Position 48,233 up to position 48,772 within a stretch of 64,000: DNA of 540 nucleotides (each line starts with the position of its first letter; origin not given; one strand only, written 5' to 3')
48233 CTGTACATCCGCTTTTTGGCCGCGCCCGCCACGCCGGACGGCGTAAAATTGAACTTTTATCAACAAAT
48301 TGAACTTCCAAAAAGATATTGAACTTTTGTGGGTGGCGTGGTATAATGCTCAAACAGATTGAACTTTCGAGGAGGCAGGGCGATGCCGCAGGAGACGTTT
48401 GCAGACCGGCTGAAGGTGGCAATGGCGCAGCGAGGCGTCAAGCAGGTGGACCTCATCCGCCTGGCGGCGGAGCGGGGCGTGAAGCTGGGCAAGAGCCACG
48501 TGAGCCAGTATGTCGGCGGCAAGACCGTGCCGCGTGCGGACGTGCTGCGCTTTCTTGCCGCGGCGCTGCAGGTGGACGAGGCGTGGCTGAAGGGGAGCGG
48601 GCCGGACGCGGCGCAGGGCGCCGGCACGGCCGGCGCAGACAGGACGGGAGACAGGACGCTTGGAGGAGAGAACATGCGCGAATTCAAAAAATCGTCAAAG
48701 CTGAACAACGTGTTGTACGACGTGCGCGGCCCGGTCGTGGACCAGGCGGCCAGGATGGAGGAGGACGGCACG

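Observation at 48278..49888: XRE-type HTH fused to a near-canonical alanine aminotransferase, preceded by four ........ iterons; the enzyme part keeps its own RBS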

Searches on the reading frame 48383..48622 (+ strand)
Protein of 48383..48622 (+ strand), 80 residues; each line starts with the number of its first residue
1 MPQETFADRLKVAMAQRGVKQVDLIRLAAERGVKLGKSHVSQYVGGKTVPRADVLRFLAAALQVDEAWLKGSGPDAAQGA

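Call 26: search_solved_structures(query=window:48383-48622:+, max_evalue=1, show_alignments=2)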
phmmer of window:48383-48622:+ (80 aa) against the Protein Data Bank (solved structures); distinct sequences matched with E-value up to 1: 7.
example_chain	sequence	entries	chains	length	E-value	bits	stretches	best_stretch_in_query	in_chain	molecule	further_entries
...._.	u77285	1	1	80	4.9e-10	43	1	6-71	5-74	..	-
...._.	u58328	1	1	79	6e-10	42.7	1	7-72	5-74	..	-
6tri_A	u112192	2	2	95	6.9e-10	42.5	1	6-72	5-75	CI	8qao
3zhi_A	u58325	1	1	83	4e-09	40.1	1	6-72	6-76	CI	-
4cj9_A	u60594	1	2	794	8.9e-07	32.7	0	10-56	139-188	BURRH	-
4cja_A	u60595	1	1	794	9.6e-07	32.6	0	10-56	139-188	BURRH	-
1z6i_A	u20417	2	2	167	0.33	15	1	15-62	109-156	Peptidoglycan-recognition protein-LC | Peptidoglycan-recognition protein-LC isoform LCa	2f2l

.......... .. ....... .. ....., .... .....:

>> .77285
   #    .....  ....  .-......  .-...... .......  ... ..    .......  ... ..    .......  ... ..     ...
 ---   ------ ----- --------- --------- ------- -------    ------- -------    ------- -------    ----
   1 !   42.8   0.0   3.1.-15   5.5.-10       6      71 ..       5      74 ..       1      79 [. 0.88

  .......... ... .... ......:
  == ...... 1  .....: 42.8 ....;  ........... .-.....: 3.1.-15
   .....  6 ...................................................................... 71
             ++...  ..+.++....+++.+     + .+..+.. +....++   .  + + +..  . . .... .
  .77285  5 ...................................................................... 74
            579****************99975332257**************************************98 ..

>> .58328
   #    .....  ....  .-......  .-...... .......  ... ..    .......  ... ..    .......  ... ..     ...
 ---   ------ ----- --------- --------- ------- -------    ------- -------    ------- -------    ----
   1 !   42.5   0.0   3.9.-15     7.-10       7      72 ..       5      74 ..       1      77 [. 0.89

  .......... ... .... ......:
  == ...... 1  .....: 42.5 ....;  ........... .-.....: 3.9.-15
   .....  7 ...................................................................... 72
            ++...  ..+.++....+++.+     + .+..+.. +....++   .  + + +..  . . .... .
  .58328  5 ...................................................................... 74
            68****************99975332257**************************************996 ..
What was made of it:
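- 48383..48598 (+): XRE / CI-type helix-turn-helix domain (residues 1-72). E 5e-10 to TP901-1 CI N-terminal domain structures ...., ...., 6TRI and 3ZHI (call 26).
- On XRE / lambda-repressor-like HTH (CI N-terminal domain type): E 5e-10 to the TP901-1 CI N-terminal domain, four PDB entries (call 26).
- Closest known: CI repressor of lactococcal phage TP901-1. Same: Closest solved relative of the HTH, E 5e-10, with a closely similar stretch KS..SQYV (call 26).
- The best PDB match is the TP901-1 CI N-terminal domain, with a closely similar stretch (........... against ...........) (call 26). The HTH resembles a phage CI (call 26).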

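Call 35: search_protein_representatives(protein=window:48383-48622:+)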
Query: 80 residues. Proteins with E-value up to 0.001 (for the whole library): 1553; up to 1e-10: 251; up to 1e-30: 0. The best 150 are listed.
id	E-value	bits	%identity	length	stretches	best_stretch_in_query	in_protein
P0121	1.3e-27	111.5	72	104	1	1-78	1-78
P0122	2.8e-26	107.2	68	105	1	1-74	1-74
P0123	3.6e-26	106.9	67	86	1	1-76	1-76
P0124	3.6e-26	106.8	75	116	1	1-71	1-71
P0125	2.5e-25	104.2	76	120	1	3-72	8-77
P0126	3.1e-25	103.9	71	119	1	1-78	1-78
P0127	2.9e-24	100.8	69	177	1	4-73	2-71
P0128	7.3e-24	99.5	70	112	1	3-73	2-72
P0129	1.0e-23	99.1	63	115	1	1-76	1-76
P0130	1.1e-23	99.0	67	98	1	1-72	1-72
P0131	1.3e-23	98.7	37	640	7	4-74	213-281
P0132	1.7e-23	98.4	62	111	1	1-77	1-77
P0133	6.0e-23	96.6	73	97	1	3-68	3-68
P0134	6.1e-23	96.6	65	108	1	1-72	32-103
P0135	7.0e-23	96.4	68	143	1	1-73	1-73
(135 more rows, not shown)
